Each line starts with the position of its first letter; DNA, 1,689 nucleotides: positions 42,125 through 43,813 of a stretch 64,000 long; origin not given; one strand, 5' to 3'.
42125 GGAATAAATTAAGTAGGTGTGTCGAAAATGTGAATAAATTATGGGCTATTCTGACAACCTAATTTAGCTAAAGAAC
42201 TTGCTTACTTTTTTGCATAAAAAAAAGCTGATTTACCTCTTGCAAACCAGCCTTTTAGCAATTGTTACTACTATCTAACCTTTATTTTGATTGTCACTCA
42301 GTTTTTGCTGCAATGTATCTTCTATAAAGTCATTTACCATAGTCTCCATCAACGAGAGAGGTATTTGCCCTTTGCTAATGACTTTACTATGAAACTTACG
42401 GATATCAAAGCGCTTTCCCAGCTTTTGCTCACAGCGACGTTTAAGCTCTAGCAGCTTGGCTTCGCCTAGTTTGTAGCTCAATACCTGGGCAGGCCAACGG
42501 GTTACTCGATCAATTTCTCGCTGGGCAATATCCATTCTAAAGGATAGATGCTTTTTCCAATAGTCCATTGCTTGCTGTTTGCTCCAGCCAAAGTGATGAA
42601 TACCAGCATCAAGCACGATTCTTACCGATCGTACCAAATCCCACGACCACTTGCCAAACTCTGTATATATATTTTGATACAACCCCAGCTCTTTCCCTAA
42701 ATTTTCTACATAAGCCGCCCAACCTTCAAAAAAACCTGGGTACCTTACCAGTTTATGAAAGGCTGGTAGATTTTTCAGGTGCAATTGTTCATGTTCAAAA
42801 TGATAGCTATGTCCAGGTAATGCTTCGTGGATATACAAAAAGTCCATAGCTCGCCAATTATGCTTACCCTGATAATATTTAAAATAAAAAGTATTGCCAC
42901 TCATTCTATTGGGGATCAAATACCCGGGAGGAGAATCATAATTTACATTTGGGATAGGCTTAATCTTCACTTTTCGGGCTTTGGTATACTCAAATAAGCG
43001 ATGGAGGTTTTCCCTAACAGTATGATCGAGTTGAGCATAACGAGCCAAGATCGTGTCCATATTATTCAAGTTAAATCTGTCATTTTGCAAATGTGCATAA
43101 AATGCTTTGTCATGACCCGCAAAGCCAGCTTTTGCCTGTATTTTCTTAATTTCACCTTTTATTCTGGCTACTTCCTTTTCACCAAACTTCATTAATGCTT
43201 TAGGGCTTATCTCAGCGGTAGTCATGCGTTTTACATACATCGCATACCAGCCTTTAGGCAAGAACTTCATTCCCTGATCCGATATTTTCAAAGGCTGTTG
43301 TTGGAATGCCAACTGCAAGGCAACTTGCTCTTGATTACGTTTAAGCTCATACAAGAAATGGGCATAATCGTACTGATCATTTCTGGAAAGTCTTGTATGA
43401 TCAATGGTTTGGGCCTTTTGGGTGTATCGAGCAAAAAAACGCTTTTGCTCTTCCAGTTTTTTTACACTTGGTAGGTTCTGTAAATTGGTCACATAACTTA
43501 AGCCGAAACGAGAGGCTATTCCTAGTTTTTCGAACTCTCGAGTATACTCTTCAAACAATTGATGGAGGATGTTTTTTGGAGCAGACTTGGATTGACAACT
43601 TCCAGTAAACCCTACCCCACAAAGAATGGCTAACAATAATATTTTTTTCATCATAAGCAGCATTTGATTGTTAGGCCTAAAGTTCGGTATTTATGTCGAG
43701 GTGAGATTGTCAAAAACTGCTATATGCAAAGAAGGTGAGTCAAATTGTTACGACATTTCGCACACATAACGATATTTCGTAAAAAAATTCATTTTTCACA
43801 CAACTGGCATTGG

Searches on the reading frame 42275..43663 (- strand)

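Call 66: search_protein_families(library=pfam, proteins=[window:42275-43663:-], max_evalue=0.0001)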
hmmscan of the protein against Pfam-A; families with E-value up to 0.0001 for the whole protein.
window:42275-43663:- (462 aa): 1 family
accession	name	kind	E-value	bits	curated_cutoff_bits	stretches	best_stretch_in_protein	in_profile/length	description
PF05960.17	DUF885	-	9.6e-78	263.5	32.4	1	129-442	206-531/532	Bacterial protein of unknown function (DUF885)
